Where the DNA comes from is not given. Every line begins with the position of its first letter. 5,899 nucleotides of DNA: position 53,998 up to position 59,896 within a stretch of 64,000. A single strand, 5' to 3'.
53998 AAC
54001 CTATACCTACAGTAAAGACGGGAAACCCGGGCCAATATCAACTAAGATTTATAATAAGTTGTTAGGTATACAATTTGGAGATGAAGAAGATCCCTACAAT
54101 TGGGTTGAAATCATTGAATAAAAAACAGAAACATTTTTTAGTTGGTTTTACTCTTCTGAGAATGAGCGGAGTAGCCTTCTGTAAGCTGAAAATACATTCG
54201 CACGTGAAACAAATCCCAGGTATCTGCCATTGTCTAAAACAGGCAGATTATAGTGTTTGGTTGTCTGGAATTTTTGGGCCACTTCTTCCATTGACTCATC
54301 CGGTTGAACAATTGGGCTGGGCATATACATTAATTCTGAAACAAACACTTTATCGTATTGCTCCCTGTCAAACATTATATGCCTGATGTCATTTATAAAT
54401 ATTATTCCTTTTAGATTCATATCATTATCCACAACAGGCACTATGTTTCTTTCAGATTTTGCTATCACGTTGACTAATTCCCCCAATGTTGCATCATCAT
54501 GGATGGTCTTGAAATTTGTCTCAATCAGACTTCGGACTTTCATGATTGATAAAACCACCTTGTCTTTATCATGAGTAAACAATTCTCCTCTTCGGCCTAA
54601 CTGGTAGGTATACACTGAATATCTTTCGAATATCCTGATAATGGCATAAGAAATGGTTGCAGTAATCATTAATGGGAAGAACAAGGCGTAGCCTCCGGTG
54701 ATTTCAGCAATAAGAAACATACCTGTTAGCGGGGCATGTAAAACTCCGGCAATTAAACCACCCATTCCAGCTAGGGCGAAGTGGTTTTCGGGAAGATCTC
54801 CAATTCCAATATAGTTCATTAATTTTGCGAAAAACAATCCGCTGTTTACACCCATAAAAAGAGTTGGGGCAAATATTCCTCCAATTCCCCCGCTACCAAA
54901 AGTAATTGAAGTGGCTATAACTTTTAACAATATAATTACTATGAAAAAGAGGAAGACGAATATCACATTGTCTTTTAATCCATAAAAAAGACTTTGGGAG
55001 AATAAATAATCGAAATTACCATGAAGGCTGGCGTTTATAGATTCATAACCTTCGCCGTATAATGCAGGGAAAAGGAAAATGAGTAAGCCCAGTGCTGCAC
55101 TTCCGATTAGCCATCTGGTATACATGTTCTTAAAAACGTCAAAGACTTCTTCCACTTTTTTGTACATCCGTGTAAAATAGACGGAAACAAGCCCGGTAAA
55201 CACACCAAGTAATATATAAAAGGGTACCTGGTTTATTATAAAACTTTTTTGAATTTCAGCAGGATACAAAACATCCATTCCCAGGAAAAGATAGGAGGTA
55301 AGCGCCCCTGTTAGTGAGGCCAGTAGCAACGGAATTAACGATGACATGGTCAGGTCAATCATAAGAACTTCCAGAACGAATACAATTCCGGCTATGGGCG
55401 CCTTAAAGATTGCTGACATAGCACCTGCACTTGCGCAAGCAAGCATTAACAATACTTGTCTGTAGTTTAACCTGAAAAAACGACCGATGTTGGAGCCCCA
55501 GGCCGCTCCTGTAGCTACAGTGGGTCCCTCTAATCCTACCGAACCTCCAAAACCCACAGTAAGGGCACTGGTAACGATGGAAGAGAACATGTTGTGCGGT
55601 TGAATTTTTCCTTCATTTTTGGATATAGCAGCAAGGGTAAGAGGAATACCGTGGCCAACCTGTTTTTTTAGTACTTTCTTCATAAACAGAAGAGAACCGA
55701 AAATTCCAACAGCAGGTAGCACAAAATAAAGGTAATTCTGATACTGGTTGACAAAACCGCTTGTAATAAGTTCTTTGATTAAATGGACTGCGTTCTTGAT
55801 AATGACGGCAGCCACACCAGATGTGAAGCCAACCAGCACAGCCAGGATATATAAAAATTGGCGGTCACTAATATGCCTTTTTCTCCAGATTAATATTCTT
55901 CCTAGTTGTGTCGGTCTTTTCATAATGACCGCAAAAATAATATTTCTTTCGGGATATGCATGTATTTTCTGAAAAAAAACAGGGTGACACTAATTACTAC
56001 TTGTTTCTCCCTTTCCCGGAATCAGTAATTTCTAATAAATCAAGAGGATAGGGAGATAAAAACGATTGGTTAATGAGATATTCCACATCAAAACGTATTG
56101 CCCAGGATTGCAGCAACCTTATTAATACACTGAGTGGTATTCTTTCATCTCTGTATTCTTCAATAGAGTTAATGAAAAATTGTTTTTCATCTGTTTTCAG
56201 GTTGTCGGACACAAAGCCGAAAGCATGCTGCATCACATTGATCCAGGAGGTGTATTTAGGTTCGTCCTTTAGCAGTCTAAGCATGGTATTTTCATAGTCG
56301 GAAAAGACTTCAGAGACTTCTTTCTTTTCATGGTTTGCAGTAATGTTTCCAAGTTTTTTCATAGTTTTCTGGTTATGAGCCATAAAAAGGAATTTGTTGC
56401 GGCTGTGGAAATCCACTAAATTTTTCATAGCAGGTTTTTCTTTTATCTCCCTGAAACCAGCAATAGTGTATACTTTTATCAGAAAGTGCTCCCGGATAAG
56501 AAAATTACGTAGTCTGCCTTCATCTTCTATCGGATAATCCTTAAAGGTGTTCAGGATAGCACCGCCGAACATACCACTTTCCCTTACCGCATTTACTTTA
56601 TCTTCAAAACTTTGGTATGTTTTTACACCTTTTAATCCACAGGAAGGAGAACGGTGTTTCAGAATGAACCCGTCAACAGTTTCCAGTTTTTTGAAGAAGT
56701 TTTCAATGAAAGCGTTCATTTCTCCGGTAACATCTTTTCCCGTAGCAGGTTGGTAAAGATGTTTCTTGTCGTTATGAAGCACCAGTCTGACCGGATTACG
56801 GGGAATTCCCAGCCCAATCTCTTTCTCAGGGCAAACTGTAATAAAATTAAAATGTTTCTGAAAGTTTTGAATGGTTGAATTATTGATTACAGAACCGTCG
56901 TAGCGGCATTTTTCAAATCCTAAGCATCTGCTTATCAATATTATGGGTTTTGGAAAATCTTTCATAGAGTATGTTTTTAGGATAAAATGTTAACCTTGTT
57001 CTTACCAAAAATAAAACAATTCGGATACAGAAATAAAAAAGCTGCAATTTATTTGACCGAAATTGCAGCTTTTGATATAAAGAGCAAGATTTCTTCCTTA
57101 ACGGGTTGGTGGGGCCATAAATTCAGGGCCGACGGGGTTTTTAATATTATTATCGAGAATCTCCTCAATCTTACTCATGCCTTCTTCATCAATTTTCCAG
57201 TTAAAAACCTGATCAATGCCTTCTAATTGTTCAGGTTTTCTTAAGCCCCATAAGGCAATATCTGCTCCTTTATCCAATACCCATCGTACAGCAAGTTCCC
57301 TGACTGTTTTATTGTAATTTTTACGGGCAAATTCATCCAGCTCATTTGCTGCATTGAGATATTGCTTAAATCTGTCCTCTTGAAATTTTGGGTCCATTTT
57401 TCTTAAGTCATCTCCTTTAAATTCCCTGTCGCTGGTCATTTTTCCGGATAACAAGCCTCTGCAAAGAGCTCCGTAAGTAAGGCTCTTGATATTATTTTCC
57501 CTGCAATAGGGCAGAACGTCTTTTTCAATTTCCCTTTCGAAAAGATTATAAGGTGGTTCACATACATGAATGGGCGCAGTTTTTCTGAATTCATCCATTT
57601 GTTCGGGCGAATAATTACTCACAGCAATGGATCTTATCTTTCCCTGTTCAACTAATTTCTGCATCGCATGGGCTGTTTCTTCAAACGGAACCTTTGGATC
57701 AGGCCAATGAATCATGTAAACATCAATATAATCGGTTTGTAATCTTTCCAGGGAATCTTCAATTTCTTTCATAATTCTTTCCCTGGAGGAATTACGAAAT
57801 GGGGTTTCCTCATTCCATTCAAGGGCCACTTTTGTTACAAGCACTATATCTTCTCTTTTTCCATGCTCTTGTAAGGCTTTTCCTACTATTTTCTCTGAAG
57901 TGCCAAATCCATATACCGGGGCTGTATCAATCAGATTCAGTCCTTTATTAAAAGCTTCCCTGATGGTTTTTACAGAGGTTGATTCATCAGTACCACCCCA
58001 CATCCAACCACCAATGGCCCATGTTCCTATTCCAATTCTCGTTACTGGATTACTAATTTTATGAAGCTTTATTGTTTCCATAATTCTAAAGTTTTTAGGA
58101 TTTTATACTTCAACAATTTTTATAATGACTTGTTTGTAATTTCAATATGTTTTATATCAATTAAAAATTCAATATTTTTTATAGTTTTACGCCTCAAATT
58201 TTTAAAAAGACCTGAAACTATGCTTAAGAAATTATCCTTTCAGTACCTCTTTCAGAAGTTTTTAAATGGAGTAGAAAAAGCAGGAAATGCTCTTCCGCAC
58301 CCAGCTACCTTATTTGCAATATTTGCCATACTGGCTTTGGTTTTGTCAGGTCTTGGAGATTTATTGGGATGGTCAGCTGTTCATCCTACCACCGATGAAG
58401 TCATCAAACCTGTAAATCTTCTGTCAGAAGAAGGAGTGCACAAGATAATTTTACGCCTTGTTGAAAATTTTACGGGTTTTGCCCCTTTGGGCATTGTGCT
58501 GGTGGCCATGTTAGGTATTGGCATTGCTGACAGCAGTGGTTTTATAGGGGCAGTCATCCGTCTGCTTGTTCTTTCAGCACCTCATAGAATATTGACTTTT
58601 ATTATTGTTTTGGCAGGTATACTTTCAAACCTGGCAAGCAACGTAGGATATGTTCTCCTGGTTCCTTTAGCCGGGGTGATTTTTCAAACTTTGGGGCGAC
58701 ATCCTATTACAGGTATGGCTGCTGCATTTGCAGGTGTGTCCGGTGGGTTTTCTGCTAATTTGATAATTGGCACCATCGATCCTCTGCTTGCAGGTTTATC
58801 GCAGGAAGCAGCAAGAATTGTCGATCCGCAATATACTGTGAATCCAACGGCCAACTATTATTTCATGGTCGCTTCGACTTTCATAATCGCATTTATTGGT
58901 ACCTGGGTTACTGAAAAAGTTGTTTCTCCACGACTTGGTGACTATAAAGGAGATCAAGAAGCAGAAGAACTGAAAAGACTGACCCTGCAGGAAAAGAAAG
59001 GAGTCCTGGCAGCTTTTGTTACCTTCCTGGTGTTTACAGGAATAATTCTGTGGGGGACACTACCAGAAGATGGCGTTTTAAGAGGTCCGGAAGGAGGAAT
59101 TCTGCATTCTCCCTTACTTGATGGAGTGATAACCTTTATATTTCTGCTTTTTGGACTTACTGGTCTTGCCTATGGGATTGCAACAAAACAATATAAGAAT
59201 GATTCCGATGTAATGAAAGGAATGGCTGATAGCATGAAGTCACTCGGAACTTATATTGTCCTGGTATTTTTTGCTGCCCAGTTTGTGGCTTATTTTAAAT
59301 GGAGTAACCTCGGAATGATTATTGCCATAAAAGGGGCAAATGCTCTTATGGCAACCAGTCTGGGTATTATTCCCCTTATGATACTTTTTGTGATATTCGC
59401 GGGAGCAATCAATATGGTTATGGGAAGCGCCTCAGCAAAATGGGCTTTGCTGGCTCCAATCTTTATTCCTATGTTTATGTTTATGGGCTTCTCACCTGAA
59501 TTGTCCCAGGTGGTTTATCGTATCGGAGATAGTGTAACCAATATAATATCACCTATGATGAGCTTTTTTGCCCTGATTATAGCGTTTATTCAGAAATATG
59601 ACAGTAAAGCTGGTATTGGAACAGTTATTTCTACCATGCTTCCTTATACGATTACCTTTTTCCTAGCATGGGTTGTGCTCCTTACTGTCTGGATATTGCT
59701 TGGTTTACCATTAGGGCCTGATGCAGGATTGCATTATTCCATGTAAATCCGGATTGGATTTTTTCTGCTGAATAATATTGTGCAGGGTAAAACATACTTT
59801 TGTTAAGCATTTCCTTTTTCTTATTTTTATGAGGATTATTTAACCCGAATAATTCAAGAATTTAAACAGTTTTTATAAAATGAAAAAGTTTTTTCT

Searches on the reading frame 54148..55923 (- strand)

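Call 55: search_protein_families(library=pfam, proteins=[window:54148-55923:-], max_evalue=0.01)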
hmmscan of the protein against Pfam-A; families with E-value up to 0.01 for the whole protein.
window:54148-55923:- (591 aa): 2 families
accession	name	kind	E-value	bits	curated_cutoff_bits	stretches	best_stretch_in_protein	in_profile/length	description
PF00654.25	Voltage_CLC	-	1.2e-78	265.2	24.8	1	77-429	5-345/346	Voltage gated chloride channel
PF00571.33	CBS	-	1.1e-16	61.4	24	2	528-581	1-55/57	CBS domain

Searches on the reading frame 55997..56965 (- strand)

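Call 55: search_protein_families(library=pfam, proteins=[window:55997-56965:-], max_evalue=0.01)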
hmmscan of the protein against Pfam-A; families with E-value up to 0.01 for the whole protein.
window:55997-56965:- (322 aa): 2 families
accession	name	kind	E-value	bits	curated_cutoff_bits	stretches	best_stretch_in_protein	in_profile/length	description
PF08349.16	DUF1722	-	2.2e-39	134.8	22.5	1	191-307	1-117/117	Protein of unknown function (DUF1722)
PF04463.17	2-thiour_desulf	-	3.9e-36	124.6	34.7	1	9-149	1-141/141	2-thiouracil desulfurase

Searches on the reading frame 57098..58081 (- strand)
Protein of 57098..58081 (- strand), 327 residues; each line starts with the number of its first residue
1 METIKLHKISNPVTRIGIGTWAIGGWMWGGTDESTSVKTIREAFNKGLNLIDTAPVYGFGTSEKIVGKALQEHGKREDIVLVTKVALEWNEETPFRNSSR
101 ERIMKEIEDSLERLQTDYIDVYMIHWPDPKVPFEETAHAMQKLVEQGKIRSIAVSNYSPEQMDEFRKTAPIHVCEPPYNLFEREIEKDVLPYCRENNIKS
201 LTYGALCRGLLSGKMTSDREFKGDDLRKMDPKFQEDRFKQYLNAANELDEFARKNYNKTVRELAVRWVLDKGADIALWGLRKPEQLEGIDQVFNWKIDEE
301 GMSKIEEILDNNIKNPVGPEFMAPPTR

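Call 55: search_protein_families(library=pfam, proteins=[window:57098-58081:-], max_evalue=0.01)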
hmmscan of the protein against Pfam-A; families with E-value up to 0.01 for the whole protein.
window:57098-58081:- (327 aa): 1 family
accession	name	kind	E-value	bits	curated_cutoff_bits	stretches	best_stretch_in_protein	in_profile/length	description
PF00248.27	Aldo_ket_red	-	9.4e-77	258.4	24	1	15-309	1-290/291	Aldo/keto reductase family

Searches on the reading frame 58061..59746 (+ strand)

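Call 55: search_protein_families(library=pfam, proteins=[window:58061-59746:+], max_evalue=0.01)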
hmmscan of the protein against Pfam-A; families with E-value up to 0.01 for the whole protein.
window:58061-59746:+ (561 aa): 2 families
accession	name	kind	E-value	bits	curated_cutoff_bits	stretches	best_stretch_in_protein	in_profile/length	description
PF03806.19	ABG_transport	-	4.4e-198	659.1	27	1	66-559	1-502/502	AbgT putative transporter family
PF03606.21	DcuC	-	7.2e-09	35.1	23.1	1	153-501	89-421/461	C4-dicarboxylate anaerobic carrier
